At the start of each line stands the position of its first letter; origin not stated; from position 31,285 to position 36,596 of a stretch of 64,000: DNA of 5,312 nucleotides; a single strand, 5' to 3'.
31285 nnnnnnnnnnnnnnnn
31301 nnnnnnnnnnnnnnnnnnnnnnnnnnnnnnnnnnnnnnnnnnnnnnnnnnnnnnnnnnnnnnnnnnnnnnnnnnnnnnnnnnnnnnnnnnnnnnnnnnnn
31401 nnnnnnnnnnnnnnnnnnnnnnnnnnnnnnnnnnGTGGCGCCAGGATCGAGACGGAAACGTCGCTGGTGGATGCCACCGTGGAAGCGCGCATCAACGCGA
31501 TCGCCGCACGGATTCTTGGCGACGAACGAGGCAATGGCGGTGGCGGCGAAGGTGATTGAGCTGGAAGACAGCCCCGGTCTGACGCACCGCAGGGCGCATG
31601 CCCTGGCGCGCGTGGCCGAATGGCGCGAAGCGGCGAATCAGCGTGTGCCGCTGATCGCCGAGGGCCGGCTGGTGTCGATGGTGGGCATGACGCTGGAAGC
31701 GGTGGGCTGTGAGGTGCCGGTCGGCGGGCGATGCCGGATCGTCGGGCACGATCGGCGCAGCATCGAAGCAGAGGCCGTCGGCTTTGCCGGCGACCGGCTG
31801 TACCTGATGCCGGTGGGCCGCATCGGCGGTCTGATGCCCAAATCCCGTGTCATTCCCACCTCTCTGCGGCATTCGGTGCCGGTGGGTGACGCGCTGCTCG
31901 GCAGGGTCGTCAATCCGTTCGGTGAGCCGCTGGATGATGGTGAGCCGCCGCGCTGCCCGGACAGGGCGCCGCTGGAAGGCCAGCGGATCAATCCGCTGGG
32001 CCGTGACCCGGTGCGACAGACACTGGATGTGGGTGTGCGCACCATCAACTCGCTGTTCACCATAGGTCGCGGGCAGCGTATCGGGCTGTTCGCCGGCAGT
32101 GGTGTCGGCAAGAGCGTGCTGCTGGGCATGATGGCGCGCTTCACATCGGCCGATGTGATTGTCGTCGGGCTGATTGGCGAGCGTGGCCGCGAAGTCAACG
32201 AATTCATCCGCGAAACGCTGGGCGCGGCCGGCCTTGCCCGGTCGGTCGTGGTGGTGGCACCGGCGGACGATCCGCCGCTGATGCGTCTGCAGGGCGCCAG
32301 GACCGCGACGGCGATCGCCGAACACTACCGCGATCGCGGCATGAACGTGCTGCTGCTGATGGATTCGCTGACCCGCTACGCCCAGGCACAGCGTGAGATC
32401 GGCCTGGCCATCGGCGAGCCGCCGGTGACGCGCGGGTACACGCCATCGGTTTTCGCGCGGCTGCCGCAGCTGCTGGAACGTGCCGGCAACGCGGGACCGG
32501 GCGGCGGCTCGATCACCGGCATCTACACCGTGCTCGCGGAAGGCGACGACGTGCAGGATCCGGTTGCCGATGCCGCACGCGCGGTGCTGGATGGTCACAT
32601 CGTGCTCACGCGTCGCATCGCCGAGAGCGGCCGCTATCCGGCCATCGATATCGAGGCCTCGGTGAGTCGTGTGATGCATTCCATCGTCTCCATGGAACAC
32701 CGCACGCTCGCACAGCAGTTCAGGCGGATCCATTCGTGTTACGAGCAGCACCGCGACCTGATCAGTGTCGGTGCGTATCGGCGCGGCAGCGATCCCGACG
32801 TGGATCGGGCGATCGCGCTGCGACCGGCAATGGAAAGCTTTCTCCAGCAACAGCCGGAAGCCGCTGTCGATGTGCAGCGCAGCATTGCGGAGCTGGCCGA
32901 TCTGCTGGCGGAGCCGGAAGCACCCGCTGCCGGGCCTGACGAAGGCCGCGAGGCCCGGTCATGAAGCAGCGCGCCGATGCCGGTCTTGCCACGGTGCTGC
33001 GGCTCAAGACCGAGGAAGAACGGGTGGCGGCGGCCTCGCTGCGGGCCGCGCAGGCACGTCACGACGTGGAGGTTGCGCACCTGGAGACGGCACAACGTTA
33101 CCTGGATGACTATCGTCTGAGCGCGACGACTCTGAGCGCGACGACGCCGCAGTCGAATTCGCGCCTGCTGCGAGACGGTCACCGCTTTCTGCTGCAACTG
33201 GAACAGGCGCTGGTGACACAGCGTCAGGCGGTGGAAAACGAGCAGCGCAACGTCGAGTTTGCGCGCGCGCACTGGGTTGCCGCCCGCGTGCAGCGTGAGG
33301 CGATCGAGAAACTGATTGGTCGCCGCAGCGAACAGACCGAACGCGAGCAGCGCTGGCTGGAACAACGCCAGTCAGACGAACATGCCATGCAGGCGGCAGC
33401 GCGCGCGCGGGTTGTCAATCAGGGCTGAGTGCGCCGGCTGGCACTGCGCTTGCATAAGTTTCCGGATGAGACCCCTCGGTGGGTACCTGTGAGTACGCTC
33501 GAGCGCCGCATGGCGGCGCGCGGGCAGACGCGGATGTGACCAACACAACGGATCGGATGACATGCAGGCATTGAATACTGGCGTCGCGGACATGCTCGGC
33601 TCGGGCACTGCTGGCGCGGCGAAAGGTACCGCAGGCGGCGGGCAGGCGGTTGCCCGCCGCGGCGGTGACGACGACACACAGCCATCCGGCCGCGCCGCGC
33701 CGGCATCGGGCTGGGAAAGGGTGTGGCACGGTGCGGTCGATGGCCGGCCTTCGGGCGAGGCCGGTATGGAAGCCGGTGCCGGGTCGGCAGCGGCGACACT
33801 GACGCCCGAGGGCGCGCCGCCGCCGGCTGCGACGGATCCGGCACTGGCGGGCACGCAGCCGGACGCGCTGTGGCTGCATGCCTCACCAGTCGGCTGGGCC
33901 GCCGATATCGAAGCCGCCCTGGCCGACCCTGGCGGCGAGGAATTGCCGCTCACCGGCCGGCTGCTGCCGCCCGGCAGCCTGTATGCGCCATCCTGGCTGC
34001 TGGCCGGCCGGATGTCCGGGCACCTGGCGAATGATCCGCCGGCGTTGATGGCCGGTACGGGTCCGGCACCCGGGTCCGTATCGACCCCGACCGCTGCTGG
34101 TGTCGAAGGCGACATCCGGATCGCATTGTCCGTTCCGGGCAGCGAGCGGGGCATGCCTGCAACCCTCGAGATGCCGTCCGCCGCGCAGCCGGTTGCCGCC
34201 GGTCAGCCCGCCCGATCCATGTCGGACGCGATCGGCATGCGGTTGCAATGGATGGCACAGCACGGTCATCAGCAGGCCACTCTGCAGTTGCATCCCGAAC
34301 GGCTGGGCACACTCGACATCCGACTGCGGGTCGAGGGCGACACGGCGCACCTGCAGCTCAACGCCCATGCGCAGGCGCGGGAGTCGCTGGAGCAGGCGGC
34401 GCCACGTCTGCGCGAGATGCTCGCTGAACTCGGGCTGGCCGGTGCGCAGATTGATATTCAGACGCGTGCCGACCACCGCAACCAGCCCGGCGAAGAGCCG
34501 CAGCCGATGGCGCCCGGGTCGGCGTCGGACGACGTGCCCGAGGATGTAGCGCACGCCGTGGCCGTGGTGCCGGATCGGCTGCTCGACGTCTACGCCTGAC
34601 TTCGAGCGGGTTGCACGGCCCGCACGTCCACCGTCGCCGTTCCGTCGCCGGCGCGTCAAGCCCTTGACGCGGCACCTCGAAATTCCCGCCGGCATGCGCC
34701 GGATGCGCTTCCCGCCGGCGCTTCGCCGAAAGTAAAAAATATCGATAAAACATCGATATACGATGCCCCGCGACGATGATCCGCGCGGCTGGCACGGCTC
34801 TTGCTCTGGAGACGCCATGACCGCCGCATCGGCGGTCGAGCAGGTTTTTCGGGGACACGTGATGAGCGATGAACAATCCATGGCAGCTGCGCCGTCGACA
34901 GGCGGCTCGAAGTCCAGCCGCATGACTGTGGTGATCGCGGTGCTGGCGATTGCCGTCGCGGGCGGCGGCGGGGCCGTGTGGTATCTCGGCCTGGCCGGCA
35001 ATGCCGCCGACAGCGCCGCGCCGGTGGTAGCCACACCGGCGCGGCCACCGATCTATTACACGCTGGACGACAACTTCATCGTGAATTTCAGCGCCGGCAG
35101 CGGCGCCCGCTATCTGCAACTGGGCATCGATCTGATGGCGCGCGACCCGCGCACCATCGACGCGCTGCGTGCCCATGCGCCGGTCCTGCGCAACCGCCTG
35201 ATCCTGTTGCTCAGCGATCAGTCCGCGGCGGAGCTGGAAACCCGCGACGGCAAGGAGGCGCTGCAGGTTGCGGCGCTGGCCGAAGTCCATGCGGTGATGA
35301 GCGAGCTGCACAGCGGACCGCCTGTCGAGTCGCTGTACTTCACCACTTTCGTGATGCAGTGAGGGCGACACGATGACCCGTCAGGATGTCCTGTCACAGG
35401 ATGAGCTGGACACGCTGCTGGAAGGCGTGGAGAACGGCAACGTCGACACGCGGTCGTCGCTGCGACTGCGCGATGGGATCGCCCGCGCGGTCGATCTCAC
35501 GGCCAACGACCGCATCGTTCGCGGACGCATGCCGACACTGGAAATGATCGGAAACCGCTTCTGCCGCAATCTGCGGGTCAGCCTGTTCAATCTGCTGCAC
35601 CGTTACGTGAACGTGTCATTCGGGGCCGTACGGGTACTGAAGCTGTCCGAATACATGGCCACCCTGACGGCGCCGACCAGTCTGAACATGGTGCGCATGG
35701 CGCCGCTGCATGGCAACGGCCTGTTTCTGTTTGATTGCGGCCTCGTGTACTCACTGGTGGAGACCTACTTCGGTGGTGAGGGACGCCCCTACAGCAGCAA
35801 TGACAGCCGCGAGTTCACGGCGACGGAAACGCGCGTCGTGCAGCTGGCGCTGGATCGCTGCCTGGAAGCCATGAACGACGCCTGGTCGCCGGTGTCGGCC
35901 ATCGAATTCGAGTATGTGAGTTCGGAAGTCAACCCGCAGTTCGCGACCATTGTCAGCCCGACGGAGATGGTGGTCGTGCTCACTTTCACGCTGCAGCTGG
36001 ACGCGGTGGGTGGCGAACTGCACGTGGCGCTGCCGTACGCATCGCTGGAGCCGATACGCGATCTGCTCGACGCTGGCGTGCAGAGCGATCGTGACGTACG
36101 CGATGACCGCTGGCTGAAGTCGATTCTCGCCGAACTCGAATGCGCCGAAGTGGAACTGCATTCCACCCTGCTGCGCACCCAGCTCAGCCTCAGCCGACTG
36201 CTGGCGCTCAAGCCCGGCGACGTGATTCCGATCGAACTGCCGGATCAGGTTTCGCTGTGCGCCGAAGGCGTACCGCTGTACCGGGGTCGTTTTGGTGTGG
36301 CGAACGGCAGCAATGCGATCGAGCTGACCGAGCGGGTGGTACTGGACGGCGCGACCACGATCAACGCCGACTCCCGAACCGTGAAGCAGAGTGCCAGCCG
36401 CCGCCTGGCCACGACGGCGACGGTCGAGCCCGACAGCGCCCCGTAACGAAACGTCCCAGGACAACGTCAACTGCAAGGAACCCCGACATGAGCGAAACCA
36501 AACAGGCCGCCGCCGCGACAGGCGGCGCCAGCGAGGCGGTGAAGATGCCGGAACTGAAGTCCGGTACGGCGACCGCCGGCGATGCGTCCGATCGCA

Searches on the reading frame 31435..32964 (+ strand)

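Call 8: search_protein_families(library=pfam, proteins=[window:31435-32964:+], max_evalue=0.0001)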
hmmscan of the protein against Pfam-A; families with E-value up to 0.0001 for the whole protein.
window:31435-32964:+ (509 aa): 2 families
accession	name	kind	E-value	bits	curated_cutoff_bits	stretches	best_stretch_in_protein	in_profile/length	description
PF00006.31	ATP-synt_ab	-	4.4e-86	288.4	29.5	1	200-411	1-213/213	ATP synthase alpha/beta family, nucleotide-binding domain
PF18269.6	T3SS_ATPase_C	-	2.4e-25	88.6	22.7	1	418-488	1-71/72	T3SS EscN ATPase C-terminal domain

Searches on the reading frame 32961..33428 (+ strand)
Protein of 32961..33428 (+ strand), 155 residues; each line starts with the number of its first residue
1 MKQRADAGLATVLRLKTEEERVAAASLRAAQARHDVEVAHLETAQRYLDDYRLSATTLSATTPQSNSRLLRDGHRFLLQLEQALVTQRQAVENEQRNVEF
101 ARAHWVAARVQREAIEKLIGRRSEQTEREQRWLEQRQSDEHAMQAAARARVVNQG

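Call 8: search_protein_families(library=pfam, proteins=[window:32961-33428:+], max_evalue=0.0001)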
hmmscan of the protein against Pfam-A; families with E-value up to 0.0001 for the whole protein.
window:32961-33428:+ (155 aa): 1 family
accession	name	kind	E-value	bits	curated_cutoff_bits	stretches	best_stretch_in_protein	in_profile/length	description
PF02050.21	FliJ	-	4.6e-17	62.8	28.4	1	23-145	3-122/123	Flagellar FliJ protein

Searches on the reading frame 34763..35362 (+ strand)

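Call 8: search_protein_families(library=pfam, proteins=[window:34763-35362:+], max_evalue=0.0001)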
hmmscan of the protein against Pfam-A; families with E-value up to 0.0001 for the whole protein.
window:34763-35362:+ (199 aa): 1 family
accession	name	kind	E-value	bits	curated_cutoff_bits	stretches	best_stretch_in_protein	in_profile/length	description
PF03748.19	FliL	-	4.5e-25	88.6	24.6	1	98-199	1-103/103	Flagellar basal body-associated protein FliL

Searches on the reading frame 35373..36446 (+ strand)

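Call 8: search_protein_families(library=pfam, proteins=[window:35373-36446:+], max_evalue=0.0001)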
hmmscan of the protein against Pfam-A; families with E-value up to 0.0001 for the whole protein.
window:35373-36446:+ (357 aa): 2 families
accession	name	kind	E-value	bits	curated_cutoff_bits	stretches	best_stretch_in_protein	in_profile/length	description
PF02154.20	FliM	-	8.4e-61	205.7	27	1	41-232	2-192/192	Flagellar motor switch protein FliM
PF01052.25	FliMN_C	-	2.9e-17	62.8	23.8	1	254-321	2-71/73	Type III flagellar switch regulator (C-ring) FliN C-term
